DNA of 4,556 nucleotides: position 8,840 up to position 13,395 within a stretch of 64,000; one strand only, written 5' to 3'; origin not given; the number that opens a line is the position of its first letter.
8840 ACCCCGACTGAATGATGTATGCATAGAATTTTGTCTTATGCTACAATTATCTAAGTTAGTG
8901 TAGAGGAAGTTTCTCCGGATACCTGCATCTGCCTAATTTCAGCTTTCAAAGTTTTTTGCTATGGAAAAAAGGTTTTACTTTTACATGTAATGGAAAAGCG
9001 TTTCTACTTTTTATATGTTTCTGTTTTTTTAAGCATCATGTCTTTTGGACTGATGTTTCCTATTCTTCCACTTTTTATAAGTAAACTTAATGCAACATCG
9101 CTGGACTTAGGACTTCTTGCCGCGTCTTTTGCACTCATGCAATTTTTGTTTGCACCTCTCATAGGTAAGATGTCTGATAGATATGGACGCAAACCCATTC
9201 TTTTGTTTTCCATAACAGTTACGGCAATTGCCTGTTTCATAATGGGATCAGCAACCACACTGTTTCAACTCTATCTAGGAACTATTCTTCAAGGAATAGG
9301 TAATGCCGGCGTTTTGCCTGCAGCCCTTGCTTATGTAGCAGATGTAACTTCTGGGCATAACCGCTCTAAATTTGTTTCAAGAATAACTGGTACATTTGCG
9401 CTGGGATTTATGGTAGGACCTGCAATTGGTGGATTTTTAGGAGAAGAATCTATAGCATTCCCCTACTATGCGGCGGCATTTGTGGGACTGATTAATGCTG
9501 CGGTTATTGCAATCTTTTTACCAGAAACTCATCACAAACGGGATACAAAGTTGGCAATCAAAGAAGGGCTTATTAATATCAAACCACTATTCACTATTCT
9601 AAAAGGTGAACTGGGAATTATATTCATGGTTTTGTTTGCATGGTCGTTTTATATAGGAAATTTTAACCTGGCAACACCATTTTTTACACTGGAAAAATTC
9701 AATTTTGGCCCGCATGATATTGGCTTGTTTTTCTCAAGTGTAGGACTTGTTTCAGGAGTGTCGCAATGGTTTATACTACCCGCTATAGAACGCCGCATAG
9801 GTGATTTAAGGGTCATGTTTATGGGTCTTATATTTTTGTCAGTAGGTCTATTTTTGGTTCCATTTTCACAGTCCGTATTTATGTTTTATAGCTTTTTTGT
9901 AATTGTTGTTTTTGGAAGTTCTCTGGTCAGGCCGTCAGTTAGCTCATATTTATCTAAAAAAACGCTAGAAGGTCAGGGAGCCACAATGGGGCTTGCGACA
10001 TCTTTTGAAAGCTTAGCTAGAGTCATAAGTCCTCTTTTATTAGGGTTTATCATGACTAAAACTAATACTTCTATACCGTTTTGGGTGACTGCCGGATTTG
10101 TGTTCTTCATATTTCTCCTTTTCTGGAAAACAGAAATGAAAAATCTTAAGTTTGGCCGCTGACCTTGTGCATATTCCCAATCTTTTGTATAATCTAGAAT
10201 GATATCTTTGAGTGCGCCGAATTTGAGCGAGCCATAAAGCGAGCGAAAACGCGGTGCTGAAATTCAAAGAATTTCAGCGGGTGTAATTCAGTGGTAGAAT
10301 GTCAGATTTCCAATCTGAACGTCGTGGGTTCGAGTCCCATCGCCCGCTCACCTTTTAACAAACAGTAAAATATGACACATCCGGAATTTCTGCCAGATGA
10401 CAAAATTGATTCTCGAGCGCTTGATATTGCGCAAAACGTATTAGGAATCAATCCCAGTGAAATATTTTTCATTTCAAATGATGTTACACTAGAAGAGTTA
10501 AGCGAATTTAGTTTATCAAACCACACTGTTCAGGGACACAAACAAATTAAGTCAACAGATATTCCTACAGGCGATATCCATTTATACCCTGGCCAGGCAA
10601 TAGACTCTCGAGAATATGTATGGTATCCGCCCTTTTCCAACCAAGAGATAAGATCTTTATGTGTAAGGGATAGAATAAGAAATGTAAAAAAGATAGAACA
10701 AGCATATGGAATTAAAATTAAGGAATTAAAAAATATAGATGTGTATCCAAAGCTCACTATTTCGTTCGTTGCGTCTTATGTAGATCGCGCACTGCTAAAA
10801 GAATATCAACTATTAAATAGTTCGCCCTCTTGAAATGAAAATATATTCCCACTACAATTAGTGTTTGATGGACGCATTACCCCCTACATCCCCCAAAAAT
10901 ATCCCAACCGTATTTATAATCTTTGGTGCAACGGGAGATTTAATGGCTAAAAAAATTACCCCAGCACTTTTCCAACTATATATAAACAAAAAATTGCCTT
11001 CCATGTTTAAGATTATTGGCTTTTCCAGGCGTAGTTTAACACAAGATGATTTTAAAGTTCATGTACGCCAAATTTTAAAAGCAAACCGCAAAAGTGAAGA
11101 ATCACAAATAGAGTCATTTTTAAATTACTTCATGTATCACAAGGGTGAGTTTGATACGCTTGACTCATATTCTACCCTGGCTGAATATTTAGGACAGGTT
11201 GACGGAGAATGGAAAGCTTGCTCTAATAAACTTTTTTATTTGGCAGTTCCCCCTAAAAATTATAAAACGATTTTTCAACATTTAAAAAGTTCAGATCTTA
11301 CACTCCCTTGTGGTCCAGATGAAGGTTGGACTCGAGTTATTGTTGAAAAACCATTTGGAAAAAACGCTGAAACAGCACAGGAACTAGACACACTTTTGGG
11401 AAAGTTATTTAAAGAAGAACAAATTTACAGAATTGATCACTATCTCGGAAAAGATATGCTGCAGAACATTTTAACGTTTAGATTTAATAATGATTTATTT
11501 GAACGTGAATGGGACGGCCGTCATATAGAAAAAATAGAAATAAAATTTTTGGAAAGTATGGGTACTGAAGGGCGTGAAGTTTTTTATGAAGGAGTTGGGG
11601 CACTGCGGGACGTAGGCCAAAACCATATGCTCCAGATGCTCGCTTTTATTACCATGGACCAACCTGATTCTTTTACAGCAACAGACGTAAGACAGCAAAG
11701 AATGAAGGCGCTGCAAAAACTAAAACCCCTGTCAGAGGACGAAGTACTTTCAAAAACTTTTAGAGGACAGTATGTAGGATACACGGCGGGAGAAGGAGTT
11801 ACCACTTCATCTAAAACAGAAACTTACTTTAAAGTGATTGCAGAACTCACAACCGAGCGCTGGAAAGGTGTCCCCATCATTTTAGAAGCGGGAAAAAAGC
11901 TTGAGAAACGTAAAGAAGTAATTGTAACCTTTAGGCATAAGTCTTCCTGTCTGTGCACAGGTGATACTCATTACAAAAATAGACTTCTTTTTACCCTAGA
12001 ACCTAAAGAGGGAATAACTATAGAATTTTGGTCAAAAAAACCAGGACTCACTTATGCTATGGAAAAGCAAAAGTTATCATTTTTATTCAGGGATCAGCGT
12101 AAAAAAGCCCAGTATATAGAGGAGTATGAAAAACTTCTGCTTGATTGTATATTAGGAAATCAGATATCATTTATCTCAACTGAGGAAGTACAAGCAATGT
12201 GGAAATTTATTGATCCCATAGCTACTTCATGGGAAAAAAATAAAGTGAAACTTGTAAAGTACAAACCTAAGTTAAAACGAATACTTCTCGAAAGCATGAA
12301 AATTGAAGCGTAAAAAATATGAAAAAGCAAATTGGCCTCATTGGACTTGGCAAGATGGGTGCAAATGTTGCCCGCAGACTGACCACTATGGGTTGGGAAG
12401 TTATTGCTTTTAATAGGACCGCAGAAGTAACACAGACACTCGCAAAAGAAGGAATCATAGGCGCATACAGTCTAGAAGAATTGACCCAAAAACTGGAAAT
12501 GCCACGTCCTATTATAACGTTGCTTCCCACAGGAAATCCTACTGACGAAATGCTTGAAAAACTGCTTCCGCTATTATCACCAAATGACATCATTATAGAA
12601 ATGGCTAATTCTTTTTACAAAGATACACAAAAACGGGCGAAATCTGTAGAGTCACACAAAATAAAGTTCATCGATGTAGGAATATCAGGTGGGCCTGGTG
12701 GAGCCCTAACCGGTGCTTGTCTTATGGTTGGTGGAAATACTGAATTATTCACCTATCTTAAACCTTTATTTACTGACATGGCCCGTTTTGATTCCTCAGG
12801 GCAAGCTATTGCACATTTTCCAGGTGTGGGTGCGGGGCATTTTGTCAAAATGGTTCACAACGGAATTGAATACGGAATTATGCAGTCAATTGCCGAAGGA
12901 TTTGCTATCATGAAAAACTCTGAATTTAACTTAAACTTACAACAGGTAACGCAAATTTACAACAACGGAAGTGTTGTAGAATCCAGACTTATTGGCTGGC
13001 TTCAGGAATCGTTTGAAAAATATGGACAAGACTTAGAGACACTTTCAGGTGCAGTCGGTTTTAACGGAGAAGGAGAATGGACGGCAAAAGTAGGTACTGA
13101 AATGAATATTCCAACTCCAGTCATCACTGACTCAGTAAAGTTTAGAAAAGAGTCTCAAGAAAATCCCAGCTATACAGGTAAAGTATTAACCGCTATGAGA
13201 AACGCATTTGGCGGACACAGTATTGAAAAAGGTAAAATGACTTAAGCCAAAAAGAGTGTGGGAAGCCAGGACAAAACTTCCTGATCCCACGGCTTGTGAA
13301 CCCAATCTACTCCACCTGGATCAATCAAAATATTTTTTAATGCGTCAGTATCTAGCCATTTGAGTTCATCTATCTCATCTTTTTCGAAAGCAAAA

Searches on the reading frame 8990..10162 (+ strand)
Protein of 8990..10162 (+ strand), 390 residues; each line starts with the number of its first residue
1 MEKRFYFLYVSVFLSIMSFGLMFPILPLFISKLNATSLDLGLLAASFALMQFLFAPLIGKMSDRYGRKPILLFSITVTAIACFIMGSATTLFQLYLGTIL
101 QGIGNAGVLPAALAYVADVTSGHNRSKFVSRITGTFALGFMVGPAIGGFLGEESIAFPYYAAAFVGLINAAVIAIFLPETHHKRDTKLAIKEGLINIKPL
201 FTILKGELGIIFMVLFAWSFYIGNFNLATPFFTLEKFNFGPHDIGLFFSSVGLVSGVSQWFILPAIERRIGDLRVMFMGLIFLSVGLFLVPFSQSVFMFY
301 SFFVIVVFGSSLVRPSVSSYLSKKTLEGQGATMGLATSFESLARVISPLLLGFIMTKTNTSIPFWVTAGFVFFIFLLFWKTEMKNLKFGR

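Call 50: search_protein_families(library=pfam, proteins=[window:8990-10162:+], max_evalue=0.0001)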
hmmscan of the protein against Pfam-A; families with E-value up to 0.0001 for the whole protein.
window:8990-10162:+ (390 aa): 3 families
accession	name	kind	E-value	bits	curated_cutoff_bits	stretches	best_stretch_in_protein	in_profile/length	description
PF07690.21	MFS_1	-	7.2e-55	186.7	33.4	2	8-259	1-255/347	Major Facilitator Superfamily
PF00083.30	Sugar_tr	-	2.9e-11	43.3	22.3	1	32-180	40-194/452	Sugar (and other) transporter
PF12832.13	MFS_1_like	-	1.9e-05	24.3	25.2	1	4-154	213-365/373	MFS_1 like family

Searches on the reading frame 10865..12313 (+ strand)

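Call 50: search_protein_families(library=pfam, proteins=[window:10865-12313:+], max_evalue=0.0001)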
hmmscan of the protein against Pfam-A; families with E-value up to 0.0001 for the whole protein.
window:10865-12313:+ (482 aa): 2 families
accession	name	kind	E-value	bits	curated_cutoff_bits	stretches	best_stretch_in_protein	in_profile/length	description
PF02781.21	G6PD_C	-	3.7e-80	269.6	27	1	203-467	1-275/296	Glucose-6-phosphate dehydrogenase, C-terminal domain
PF00479.28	G6PD_N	-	1.5e-58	198.9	22.1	1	18-201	1-183/183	Glucose-6-phosphate dehydrogenase, NAD binding domain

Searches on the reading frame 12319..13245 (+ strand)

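Call 51: search_protein_families(library=pfam, proteins=[window:12319-13245:+], max_evalue=0.0001)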
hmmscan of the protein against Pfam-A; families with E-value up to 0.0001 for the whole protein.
window:12319-13245:+ (308 aa): 5 families
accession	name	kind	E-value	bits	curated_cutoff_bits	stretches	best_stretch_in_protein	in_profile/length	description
PF03446.21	NAD_binding_2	-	2.7e-43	148.2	21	1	4-156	1-154/161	NAD binding domain of 6-phosphogluconate dehydrogenase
PF00393.24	6PGD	-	3.5e-20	73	27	1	173-281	1-115/290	6-phosphogluconate dehydrogenase, C-terminal domain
PF02826.25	2-Hacid_dh_C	-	7e-11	42.3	25.1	1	2-116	36-147/178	D-isomer specific 2-hydroxyacid dehydrogenase, NAD binding domain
PF01488.26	Shikimate_DH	-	1.5e-06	28.8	24.3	1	2-60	12-74/138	Shikimate / quinate 5-dehydrogenase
PF03807.23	F420_oxidored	-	7.7e-05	23.6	21.6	0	4-53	1-54/94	NADP oxidoreductase coenzyme F420-dependent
